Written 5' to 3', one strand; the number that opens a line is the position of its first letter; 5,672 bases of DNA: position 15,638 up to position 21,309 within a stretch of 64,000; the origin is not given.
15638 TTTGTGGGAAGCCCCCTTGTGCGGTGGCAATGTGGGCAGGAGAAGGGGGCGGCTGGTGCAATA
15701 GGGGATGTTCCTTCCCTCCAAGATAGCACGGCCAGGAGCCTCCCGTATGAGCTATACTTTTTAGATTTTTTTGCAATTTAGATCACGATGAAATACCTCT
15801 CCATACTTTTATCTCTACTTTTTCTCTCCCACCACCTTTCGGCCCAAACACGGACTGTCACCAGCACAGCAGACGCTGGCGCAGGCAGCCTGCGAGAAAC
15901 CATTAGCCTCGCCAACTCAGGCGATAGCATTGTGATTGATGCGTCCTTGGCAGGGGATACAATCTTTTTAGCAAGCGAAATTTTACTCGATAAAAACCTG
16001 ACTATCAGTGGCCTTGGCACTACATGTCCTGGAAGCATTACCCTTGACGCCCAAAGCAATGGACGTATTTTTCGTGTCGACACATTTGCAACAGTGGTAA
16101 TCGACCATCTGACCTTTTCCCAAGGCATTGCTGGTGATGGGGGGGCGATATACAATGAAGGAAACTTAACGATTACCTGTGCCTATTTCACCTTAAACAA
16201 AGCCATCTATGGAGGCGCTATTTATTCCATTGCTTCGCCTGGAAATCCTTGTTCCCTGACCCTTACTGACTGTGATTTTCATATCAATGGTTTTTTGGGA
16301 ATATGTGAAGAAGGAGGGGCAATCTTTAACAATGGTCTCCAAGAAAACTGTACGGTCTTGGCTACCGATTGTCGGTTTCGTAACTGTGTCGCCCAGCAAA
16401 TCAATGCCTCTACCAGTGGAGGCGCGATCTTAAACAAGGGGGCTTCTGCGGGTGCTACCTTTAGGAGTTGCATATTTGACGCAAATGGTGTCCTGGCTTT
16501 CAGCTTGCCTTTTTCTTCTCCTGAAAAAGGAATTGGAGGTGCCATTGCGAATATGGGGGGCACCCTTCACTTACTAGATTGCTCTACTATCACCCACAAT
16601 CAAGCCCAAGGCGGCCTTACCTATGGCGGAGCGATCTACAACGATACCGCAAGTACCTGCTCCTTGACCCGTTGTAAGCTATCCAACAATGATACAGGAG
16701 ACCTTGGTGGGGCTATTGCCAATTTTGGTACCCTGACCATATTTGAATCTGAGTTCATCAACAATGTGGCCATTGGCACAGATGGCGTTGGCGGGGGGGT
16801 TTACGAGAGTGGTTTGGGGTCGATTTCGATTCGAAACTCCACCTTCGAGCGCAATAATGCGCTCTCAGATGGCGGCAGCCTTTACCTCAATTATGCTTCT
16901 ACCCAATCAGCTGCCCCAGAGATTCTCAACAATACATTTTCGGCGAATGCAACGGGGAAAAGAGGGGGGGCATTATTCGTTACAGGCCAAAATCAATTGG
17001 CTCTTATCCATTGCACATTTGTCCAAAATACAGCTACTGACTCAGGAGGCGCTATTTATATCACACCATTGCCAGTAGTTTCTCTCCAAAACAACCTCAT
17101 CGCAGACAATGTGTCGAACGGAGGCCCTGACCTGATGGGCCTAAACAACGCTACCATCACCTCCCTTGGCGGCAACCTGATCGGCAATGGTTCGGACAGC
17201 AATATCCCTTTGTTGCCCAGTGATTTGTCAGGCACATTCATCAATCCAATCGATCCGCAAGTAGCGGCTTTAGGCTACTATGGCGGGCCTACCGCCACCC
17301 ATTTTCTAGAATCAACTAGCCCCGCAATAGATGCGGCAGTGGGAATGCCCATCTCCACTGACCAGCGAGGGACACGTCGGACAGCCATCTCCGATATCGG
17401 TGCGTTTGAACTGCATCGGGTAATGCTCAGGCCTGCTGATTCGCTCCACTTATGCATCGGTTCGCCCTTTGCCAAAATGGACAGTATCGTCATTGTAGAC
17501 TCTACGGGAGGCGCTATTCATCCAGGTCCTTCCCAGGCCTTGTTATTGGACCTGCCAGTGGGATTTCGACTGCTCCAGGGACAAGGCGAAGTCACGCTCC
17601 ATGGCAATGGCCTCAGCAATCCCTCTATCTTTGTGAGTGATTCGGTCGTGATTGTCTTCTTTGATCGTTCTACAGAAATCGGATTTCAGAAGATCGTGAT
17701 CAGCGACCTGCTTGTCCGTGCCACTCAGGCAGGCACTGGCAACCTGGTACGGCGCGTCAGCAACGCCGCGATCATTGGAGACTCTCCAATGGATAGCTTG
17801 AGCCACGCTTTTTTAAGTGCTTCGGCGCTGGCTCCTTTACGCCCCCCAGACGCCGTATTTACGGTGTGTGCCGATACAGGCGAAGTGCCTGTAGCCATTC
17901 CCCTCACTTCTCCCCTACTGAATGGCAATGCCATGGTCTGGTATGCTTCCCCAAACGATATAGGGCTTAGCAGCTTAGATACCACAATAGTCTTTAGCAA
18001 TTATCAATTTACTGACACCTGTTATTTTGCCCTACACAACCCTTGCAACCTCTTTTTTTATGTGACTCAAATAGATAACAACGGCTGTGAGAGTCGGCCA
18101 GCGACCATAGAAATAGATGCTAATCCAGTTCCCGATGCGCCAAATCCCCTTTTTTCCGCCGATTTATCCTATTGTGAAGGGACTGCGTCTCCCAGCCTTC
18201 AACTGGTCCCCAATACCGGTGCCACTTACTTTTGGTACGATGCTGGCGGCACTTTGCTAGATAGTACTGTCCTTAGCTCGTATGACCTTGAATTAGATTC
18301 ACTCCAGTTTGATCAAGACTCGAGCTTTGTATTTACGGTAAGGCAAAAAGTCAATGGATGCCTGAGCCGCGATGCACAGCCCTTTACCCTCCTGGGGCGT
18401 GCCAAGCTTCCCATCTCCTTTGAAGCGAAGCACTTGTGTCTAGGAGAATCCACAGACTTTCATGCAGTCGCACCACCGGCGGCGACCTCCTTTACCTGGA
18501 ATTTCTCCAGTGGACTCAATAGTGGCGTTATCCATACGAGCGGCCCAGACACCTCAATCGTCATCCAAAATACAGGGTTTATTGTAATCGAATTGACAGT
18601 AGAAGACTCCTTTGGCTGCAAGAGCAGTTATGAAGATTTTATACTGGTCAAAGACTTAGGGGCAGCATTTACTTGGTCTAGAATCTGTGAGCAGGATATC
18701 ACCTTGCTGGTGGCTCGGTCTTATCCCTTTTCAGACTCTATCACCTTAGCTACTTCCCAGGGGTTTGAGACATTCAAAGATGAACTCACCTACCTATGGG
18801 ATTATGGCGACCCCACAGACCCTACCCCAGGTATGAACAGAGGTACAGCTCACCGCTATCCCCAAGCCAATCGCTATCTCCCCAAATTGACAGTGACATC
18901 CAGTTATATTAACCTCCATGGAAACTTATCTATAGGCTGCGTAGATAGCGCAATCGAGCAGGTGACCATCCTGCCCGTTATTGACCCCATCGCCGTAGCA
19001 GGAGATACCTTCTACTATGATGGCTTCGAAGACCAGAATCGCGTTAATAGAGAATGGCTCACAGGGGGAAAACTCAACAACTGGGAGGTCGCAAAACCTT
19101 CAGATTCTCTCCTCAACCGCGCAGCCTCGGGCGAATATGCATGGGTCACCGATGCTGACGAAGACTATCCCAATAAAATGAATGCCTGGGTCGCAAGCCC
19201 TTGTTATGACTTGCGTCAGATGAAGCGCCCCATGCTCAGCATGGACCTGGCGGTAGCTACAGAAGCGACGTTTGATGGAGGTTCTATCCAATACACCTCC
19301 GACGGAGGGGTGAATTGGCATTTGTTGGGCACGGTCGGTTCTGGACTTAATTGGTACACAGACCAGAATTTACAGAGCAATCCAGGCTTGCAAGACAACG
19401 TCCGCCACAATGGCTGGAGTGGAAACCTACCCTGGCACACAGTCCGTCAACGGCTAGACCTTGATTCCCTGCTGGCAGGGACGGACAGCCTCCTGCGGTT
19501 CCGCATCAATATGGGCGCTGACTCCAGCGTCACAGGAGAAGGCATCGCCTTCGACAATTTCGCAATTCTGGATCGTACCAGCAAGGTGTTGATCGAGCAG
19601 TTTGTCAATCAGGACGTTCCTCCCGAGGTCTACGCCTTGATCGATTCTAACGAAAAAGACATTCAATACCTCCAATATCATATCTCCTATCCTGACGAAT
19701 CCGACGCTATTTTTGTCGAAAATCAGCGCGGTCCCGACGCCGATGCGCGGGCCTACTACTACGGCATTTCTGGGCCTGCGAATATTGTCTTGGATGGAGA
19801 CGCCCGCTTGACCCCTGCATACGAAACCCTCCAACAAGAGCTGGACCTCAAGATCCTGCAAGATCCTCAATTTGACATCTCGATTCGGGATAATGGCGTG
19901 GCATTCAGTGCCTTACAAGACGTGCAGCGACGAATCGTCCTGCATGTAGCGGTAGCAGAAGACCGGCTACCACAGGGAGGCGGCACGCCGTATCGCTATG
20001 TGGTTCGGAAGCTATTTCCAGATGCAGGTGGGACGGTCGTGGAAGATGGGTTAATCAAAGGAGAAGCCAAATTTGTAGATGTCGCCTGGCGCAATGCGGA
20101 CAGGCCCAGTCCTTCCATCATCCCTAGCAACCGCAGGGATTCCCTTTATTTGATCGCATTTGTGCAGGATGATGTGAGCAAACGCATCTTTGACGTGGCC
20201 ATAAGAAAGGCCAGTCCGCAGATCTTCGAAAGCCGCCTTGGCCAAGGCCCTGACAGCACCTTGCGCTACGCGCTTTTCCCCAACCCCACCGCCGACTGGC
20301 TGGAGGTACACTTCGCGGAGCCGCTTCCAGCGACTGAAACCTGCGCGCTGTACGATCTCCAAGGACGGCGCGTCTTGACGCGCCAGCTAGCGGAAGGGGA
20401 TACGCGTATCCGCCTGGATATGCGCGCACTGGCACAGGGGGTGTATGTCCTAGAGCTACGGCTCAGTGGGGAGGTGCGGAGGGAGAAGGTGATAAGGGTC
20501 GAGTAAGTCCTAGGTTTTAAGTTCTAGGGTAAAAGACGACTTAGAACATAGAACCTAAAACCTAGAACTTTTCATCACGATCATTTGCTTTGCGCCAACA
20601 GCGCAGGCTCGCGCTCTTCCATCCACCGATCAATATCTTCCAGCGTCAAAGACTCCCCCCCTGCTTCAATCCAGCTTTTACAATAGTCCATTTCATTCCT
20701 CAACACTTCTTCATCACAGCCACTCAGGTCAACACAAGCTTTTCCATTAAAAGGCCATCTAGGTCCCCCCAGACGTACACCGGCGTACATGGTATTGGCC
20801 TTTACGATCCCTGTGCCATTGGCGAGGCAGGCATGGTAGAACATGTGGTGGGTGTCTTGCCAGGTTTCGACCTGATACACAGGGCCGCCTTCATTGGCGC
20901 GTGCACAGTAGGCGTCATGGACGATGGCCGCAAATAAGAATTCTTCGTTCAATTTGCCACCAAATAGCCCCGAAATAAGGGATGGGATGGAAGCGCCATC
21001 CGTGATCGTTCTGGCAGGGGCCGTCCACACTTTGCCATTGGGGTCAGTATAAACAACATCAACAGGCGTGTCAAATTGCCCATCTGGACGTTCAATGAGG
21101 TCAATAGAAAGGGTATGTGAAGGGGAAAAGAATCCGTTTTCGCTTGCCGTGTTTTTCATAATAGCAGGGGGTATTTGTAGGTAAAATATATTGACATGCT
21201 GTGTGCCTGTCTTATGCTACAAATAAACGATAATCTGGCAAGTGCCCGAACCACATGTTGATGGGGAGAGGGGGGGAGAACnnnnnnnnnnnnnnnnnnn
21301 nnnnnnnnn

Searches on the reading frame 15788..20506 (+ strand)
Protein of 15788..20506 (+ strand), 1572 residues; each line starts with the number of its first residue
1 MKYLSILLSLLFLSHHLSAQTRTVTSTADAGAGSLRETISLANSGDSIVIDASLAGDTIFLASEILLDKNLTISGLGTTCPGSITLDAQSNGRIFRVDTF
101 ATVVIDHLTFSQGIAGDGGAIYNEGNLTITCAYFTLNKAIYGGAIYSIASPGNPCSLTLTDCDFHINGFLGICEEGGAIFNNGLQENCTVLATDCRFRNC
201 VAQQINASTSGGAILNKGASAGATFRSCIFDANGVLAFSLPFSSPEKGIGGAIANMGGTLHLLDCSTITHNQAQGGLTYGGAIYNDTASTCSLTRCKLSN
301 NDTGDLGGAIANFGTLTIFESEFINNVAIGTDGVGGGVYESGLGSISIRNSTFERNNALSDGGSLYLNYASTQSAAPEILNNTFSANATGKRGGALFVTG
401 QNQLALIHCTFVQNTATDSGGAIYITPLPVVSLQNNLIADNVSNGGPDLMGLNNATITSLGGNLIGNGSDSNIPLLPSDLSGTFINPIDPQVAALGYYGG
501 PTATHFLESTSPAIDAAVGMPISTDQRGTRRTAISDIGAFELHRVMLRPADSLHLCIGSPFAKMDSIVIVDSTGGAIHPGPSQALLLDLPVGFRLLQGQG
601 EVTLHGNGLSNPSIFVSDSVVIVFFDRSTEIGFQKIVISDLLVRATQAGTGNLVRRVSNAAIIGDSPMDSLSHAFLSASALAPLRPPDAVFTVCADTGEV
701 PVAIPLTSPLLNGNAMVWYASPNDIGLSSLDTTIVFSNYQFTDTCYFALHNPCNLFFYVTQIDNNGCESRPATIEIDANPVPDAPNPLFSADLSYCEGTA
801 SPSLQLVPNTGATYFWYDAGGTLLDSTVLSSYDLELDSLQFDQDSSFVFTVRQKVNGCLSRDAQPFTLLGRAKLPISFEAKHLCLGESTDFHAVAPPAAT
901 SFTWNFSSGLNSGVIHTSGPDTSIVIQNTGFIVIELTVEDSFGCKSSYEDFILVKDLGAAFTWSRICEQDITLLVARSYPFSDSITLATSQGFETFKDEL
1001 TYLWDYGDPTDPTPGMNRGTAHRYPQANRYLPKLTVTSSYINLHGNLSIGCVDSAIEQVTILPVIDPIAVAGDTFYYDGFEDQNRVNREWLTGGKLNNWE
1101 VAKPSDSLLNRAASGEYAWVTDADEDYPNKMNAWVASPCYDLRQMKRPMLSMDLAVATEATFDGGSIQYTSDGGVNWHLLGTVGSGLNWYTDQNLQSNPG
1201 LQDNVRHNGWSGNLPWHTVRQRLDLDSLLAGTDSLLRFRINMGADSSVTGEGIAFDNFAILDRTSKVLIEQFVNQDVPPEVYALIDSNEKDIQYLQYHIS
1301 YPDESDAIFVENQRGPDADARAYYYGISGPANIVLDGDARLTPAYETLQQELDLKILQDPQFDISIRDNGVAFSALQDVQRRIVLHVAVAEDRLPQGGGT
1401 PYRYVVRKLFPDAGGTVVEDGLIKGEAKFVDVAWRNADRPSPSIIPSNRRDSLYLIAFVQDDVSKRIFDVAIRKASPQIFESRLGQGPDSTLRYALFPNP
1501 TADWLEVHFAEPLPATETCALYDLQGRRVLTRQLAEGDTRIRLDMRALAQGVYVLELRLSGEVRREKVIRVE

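Call 67: search_protein_families(library=pfam, proteins=[window:15788-20506:+], max_evalue=0.001)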
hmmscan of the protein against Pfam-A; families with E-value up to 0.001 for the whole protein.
window:15788-20506:+ (1572 aa): 4 families
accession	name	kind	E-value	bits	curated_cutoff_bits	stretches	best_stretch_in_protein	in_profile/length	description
PF18962.6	Por_Secre_tail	-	5.4e-08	33.5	27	1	1496-1568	1-73/75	Secretion system C-terminal sorting domain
PF18911.6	PKD_4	-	9.1e-07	29.3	27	0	989-1039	24-71/85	PKD domain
PF02415.23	Chlam_PMP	-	1.1e-06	28.7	20.6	0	409-425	2-18/19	Chlamydia polymorphic membrane protein (Chlamydia_PMP) repeat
PF19081.6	Ig_7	-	3.8e-06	27.6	27.3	0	784-828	3-47/84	Ig-like domain CHU_C associated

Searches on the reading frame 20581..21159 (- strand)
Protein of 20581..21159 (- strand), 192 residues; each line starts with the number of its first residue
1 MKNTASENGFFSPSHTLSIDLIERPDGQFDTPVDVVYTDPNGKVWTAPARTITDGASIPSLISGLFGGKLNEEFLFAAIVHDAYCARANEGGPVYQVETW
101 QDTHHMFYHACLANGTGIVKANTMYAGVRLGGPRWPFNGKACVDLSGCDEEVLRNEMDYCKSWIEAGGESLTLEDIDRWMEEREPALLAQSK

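Call 67: search_protein_families(library=pfam, proteins=[window:20581-21159:-], max_evalue=0.001)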
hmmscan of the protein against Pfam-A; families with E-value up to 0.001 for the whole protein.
window:20581-21159:- (192 aa): 1 family
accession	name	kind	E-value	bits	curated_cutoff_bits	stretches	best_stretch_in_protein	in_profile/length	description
PF07087.16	DUF1353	-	6.7e-15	54.9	22.5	1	34-128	6-91/91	Protein of unknown function (DUF1353)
